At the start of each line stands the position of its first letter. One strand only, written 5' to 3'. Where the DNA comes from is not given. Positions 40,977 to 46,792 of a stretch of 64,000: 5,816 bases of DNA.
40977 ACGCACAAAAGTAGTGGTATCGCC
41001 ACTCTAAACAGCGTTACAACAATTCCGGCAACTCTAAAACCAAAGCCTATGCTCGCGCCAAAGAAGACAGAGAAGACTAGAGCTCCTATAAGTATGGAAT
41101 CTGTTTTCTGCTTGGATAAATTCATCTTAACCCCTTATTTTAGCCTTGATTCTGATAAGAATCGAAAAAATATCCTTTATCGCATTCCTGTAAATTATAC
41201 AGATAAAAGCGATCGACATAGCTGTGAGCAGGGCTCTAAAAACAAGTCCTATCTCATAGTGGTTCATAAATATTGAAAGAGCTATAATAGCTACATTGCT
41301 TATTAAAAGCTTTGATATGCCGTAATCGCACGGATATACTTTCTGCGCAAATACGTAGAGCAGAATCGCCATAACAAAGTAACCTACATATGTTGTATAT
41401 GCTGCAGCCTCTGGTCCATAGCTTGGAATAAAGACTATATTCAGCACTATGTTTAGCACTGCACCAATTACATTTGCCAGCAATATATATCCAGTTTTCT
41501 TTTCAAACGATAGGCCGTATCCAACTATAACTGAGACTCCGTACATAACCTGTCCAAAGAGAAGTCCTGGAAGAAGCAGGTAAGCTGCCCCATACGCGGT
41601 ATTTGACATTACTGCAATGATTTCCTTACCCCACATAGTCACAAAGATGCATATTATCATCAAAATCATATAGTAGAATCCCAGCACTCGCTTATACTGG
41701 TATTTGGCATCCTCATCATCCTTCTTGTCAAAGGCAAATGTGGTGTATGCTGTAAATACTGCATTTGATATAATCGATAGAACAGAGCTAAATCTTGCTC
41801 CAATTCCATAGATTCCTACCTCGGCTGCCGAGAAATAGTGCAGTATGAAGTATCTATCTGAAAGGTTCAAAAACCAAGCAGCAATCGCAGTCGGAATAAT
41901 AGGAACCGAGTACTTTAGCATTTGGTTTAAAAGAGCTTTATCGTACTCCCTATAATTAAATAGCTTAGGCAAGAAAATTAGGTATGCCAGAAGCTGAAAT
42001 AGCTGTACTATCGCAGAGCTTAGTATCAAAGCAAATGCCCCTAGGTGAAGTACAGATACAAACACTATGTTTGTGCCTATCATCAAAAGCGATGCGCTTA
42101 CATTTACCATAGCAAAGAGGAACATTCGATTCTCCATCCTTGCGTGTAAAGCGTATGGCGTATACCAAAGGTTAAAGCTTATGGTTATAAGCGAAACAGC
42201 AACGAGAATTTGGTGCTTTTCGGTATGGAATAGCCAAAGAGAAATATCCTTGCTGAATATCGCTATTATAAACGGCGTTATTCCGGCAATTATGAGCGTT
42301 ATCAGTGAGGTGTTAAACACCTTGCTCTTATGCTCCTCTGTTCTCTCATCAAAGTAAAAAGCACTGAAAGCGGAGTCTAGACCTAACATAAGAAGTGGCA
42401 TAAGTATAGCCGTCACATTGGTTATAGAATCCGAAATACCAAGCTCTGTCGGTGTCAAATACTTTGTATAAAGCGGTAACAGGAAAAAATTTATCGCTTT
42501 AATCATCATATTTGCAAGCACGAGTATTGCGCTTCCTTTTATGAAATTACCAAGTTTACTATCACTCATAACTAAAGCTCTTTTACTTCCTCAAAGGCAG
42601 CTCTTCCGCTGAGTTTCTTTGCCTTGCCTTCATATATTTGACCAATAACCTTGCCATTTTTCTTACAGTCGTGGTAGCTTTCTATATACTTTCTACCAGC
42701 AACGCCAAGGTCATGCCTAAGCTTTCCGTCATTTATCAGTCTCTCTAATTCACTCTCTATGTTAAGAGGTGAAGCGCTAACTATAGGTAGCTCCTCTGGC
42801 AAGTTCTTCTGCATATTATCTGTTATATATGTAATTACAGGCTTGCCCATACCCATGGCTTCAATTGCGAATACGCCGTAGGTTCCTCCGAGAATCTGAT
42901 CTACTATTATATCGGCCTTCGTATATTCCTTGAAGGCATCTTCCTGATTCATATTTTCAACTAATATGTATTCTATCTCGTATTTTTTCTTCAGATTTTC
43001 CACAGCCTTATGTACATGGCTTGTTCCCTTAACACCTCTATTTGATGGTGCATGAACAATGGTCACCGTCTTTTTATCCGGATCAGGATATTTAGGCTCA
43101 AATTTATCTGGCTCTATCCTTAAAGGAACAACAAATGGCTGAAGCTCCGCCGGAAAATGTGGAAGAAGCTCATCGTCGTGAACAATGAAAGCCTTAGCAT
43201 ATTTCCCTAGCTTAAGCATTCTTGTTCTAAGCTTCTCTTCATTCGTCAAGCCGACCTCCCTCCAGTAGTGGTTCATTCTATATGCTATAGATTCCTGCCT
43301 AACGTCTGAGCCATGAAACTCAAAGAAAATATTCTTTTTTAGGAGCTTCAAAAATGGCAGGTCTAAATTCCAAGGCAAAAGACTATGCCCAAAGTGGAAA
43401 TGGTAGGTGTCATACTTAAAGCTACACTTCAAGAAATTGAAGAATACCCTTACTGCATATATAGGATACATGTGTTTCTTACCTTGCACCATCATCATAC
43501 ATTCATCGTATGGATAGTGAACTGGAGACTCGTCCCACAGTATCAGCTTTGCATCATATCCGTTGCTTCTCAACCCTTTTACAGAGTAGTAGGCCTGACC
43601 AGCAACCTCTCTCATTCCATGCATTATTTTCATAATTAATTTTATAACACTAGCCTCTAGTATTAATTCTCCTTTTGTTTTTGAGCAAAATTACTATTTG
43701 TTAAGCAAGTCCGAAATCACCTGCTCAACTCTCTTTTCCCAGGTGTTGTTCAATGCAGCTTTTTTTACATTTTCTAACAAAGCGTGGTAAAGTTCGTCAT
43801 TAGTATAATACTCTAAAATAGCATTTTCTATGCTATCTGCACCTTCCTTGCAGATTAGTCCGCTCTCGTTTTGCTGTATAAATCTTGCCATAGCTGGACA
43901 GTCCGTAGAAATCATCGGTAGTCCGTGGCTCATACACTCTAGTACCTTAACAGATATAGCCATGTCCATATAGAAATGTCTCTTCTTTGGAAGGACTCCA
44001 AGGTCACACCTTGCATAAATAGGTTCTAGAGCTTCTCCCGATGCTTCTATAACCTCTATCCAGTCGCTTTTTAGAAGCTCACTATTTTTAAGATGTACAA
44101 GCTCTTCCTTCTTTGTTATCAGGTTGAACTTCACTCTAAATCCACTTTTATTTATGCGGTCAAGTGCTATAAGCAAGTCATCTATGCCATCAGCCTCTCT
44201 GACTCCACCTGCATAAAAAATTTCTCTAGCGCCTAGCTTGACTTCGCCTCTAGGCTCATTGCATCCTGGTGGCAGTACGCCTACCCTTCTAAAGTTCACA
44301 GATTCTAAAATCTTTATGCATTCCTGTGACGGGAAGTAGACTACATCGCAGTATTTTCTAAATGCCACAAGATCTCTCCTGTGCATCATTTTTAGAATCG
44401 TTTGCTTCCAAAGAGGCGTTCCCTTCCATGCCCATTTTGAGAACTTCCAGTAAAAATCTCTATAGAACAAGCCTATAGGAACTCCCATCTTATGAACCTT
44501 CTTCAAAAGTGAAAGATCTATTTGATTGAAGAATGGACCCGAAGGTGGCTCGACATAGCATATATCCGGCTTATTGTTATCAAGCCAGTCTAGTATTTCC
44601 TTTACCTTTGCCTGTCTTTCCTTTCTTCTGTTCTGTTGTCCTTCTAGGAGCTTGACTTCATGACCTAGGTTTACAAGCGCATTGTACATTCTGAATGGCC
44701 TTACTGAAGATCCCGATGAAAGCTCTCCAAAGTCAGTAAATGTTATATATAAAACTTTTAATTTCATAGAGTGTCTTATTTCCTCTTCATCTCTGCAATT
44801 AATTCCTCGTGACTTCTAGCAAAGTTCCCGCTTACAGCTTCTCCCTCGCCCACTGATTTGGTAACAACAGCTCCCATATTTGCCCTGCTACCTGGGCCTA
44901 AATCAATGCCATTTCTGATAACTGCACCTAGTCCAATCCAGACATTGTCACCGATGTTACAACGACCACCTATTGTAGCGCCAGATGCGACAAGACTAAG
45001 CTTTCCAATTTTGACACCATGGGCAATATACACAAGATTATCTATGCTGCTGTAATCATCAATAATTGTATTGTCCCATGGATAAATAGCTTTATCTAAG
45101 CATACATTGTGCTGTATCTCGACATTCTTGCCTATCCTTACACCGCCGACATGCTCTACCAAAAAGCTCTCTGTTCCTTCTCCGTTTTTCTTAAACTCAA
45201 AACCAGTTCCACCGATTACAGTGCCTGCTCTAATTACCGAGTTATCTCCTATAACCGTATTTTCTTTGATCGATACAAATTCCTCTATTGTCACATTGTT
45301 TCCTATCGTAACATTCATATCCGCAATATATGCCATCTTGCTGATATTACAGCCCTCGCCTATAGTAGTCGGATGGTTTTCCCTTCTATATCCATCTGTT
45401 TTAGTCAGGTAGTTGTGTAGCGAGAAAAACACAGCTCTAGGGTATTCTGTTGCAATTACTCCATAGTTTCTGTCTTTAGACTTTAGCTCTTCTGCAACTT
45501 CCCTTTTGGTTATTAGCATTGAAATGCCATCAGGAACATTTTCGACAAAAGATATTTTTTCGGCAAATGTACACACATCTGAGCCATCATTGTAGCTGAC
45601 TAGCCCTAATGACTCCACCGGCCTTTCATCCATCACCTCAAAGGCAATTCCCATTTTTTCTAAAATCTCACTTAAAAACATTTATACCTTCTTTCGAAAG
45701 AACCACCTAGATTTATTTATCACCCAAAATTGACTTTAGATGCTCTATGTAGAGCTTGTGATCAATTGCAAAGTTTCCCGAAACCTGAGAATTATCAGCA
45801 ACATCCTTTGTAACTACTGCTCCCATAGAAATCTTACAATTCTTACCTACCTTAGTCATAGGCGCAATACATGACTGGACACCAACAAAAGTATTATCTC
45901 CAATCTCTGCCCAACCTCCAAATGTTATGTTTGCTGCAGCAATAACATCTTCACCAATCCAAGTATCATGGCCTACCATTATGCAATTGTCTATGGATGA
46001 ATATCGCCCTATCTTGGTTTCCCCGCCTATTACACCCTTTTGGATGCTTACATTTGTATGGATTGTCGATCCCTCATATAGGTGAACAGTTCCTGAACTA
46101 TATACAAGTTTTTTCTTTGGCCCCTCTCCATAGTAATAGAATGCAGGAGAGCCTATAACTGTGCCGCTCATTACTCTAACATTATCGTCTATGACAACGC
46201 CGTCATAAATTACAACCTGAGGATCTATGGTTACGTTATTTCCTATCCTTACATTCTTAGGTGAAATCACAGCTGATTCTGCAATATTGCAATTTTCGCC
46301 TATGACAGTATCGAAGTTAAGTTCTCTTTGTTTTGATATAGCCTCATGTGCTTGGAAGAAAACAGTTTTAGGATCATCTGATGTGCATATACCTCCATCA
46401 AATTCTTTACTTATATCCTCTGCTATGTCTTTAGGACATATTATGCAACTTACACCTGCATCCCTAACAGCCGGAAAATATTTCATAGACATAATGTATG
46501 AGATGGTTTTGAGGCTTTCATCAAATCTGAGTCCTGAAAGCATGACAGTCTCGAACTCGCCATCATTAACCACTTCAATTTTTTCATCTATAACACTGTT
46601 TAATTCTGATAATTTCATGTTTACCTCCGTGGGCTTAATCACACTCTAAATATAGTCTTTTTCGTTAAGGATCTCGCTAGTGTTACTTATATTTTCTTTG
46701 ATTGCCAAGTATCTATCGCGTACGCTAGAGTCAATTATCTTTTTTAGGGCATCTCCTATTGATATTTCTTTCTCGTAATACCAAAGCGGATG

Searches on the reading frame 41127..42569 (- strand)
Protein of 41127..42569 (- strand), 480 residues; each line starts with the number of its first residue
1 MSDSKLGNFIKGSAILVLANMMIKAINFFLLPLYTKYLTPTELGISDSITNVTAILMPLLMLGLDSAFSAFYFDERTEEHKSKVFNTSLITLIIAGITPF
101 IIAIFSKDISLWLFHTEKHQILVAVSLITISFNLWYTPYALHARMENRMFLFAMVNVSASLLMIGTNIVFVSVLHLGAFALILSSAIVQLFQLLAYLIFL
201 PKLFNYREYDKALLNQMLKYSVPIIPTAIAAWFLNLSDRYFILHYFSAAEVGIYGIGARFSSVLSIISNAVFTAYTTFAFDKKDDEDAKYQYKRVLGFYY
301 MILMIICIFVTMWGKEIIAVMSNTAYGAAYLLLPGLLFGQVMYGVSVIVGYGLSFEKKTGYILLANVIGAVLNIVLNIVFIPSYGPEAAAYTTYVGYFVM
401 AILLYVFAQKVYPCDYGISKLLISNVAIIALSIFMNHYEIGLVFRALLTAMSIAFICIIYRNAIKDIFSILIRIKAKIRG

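Call 6: search_protein_families(library=pfam, proteins=[window:41127-42569:-], max_evalue=0.001)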
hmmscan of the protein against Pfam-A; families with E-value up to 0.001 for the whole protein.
window:41127-42569:- (480 aa): 3 families
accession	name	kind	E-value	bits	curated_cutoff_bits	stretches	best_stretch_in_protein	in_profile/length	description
PF13440.11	Polysacc_synt_3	-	1.1e-12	48.3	23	1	38-321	6-283/293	Polysaccharide biosynthesis protein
PF01943.22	Polysacc_synt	-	3.7e-12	46.7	28.2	1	10-273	2-263/274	Polysaccharide biosynthesis protein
PF01554.23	MatE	-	1.1e-10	41.8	24.9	1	223-378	1-160/161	MatE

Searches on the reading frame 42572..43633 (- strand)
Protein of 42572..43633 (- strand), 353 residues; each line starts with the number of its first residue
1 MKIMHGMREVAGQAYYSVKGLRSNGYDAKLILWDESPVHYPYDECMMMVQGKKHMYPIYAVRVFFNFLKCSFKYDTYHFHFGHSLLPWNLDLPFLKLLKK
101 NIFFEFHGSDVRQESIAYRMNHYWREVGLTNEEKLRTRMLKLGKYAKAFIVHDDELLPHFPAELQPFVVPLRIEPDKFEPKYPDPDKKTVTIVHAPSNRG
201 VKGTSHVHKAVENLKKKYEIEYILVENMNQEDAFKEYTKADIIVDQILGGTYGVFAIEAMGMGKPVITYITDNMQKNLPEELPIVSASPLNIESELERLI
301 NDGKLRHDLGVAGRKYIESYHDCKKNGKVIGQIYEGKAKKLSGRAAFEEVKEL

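Call 6: search_protein_families(library=pfam, proteins=[window:42572-43633:-], max_evalue=0.001)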
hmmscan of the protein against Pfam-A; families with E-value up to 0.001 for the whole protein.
window:42572-43633:- (353 aa): 1 family
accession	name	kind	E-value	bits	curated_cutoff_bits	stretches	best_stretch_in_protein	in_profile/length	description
PF00534.26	Glycos_transf_1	-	3.1e-05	24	26.4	1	208-315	59-171/172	Glycosyl transferases group 1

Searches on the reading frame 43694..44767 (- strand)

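Call 6: search_protein_families(library=pfam, proteins=[window:43694-44767:-], max_evalue=0.001)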
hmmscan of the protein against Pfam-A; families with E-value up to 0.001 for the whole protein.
window:43694-44767:- (357 aa): 4 families
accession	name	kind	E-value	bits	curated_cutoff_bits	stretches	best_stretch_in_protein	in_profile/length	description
PF13692.12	Glyco_trans_1_4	-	1.8e-17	64.3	27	1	182-323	3-142/142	Glycosyl transferases group 1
PF00534.26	Glycos_transf_1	-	3.9e-14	53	26.4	1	179-336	14-171/172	Glycosyl transferases group 1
PF13439.12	Glyco_transf_4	-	0.00043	20.8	28.5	0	54-170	60-167/170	Glycosyltransferase Family 4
PF13524.12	Glyco_trans_1_2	-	0.00067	20.1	25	0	250-351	43-143/144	Glycosyl transferase-like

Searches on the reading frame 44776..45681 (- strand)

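Call 6: search_protein_families(library=pfam, proteins=[window:44776-45681:-], max_evalue=0.001)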
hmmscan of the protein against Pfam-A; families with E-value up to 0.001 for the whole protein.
window:44776-45681:- (301 aa): 5 families
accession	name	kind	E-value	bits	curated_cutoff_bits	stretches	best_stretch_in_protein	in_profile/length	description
PF00132.30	Hexapep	-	2.9e-25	87.3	27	2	123-158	1-36/36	Bacterial transferase hexapeptide (six repeats)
PF25084.1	LbH_EIF2B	-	1.5e-12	47.9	54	2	182-247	40-103/105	EIF2B subunit epsilon LbH domain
PF14602.12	Hexapep_2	-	1.4e-10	41.2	27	1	243-275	4-34/34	Hexapeptide repeat of succinyl-transferase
PF25087.1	GMPPB_C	-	9.2e-06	25.8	39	0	230-259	6-35/110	GMPPB C-terminal domain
PF25247.1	LbH_GLGC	-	2.2e-05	24.8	27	1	98-156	67-123/135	GLGC left-handed parallel beta-helix domain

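Call 54: search_protein_families(library=ncbifam, proteins=[window:44776-45681:-], max_evalue=0.00001)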
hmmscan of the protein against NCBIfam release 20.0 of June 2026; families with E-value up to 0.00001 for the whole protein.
window:44776-45681:- (301 aa): 23 families
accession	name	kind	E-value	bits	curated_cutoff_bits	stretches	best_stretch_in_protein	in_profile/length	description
NF002060.0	PRK00892.1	subfamily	3.4e-39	134.9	207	1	105-294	132-318/345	UDP-3-O-(3-hydroxymyristoyl)glucosamine N-acyltransferase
TIGR01853.1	lipid_A_lpxD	equivalog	2.2e-35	122.1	242.5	1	105-293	123-307/325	UDP-3-O-(3-hydroxymyristoyl)glucosamine N-acyltransferase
TIGR03570.1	NeuD_NnaD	subfamily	2.4e-23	82.8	160.8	1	183-289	96-202/202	NeuD/PglB/VioB family sugar acetyltransferase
NF003657.0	PRK05289.1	equivalog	1.2e-16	60.6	226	1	105-300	16-202/264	acyl-ACP--UDP-N-acetylglucosamine O-acyltransferase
TIGR01852.1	lipid_A_lpxA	equivalog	8.8e-15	54.7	231.05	1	105-265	11-162/254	acyl-ACP--UDP-N-acetylglucosamine O-acyltransferase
NF007499.0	PRK10092.1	equivalog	5.4e-13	49.1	314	1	233-290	122-179/183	maltose O-acetyltransferase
TIGR03532.1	DapD_Ac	equivalog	2.1e-11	43.9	231.75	1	241-293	161-213/231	2,3,4,5-tetrahydropyridine-2,6-dicarboxylate N-acetyltransferase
NF050158.1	CarbAnhydGPos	equivalog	1.4e-10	41.1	250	1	178-266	46-131/172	gamma carbonic anhydrase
NF007076.0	PRK09527.1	equivalog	1.7e-10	40.7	347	0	119-156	127-164/203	galactoside O-acetyltransferase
TIGR03308.1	phn_thr-fam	hypoth_equivalog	2.7e-10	40.5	201.65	1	240-290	108-158/204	phosphonate metabolim protein, transferase hexapeptide repeat family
NF010935.0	PRK14355.1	equivalog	3.6e-09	35.8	718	1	215-288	261-333/459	bifunctional UDP-N-acetylglucosamine diphosphorylase/glucosamine-1-phosphate N-acetyltransferase GlmU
NF007240.0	PRK09677.1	equivalog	4.9e-09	36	243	0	242-289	132-179/192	putative lipopolysaccharide biosynthesis O-acetyl transferase WbbJ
NF007797.0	PRK10502.1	subfamily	7.3e-08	32.3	192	0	179-293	51-178/183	WcaF family extracellular polysaccharide biosynthesis acetyltransferase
TIGR01173.1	glmU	equivalog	8.3e-08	31.5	366.85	0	179-262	261-342/452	bifunctional UDP-N-acetylglucosamine diphosphorylase/glucosamine-1-phosphate N-acetyltransferase GlmU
NF010934.1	PRK14354.1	equivalog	1.6e-07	30.2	450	0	216-283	256-322/447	bifunctional UDP-N-acetylglucosamine diphosphorylase/glucosamine-1-phosphate N-acetyltransferase GlmU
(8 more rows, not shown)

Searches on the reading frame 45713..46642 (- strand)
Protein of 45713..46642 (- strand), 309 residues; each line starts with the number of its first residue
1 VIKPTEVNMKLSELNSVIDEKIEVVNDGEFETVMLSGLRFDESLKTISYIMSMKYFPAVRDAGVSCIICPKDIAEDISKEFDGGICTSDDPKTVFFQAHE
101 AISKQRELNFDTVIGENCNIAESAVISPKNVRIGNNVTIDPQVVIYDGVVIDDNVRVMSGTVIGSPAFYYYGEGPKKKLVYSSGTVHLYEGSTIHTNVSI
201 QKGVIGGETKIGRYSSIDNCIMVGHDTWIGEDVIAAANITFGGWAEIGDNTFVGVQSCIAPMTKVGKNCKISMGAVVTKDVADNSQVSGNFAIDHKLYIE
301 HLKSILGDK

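Call 7: search_protein_families(library=pfam, proteins=[window:45713-46642:-], max_evalue=0.001)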
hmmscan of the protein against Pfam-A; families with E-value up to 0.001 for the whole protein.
window:45713-46642:- (309 aa): 6 families
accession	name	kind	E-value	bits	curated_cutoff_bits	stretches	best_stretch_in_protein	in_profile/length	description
PF00132.30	Hexapep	-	2.5e-22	78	27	3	130-164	1-35/36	Bacterial transferase hexapeptide (six repeats)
PF25084.1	LbH_EIF2B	-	7e-16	58.6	54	2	179-282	3-98/105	EIF2B subunit epsilon LbH domain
PF25247.1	LbH_GLGC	-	1.3e-11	45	27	1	188-281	18-109/135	GLGC left-handed parallel beta-helix domain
PF14602.12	Hexapep_2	-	2.7e-09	37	27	1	247-279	4-34/34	Hexapeptide repeat of succinyl-transferase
PF24894.1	Hexapep_GlmU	-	5e-05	23.8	23.3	0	112-165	35-85/104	GlmU-like, C-terminal hexapeptide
PF25087.1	GMPPB_C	-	0.00012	22.2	39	0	126-163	6-43/110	GMPPB C-terminal domain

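Call 54: search_protein_families(library=ncbifam, proteins=[window:45713-46642:-], max_evalue=0.00001)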
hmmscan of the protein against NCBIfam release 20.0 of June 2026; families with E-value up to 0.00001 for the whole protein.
window:45713-46642:- (309 aa): 29 families (the best 25 are shown)
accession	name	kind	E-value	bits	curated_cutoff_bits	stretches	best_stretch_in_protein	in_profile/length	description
NF002060.0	PRK00892.1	subfamily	1.7e-35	122.7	207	1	111-298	131-318/345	UDP-3-O-(3-hydroxymyristoyl)glucosamine N-acyltransferase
TIGR01853.1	lipid_A_lpxD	equivalog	1.1e-32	113.3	242.5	1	111-299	122-309/325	UDP-3-O-(3-hydroxymyristoyl)glucosamine N-acyltransferase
TIGR03570.1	NeuD_NnaD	subfamily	5.3e-25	88.2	160.8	2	183-290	97-199/202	NeuD/PglB/VioB family sugar acetyltransferase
NF003657.0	PRK05289.1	equivalog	5.5e-21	74.8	226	1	111-303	15-201/264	acyl-ACP--UDP-N-acetylglucosamine O-acyltransferase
TIGR01852.1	lipid_A_lpxA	equivalog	2.1e-18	66.5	231.05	1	114-293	13-186/254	acyl-ACP--UDP-N-acetylglucosamine O-acyltransferase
NF007499.0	PRK10092.1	equivalog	1.3e-11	44.6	314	1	239-292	124-177/183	maltose O-acetyltransferase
NF007240.0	PRK09677.1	equivalog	2.8e-10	40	243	0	246-293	132-179/192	putative lipopolysaccharide biosynthesis O-acetyl transferase WbbJ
NF010933.0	PRK14353.1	equivalog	3.1e-10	39.2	505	1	131-285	269-421/453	bifunctional UDP-N-acetylglucosamine diphosphorylase/glucosamine-1-phosphate N-acetyltransferase GlmU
NF006986.0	PRK09451.1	equivalog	3.4e-10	39.3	725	1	113-287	267-437/456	bifunctional UDP-N-acetylglucosamine diphosphorylase/glucosamine-1-phosphate N-acetyltransferase GlmU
NF010937.0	PRK14357.1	equivalog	6.8e-10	38.4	658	1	111-286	255-425/448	bifunctional UDP-N-acetylglucosamine diphosphorylase/glucosamine-1-phosphate N-acetyltransferase GlmU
TIGR01173.1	glmU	equivalog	3.6e-09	36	366.85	1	108-285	259-432/452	bifunctional UDP-N-acetylglucosamine diphosphorylase/glucosamine-1-phosphate N-acetyltransferase GlmU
NF010940.0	PRK14360.1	equivalog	3.6e-09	35.7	602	1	113-287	258-433/452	bifunctional UDP-N-acetylglucosamine diphosphorylase/glucosamine-1-phosphate N-acetyltransferase GlmU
TIGR03532.1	DapD_Ac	equivalog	3.8e-09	36.5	231.75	0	204-292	118-208/231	2,3,4,5-tetrahydropyridine-2,6-dicarboxylate N-acetyltransferase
NF010936.0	PRK14356.1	equivalog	9.6e-09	34.6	666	0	186-285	340-439/456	bifunctional UDP-N-acetylglucosamine diphosphorylase/glucosamine-1-phosphate N-acetyltransferase GlmU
NF002772.0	PRK02862.1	equivalog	1.3e-08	34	537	0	189-283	312-404/429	glucose-1-phosphate adenylyltransferase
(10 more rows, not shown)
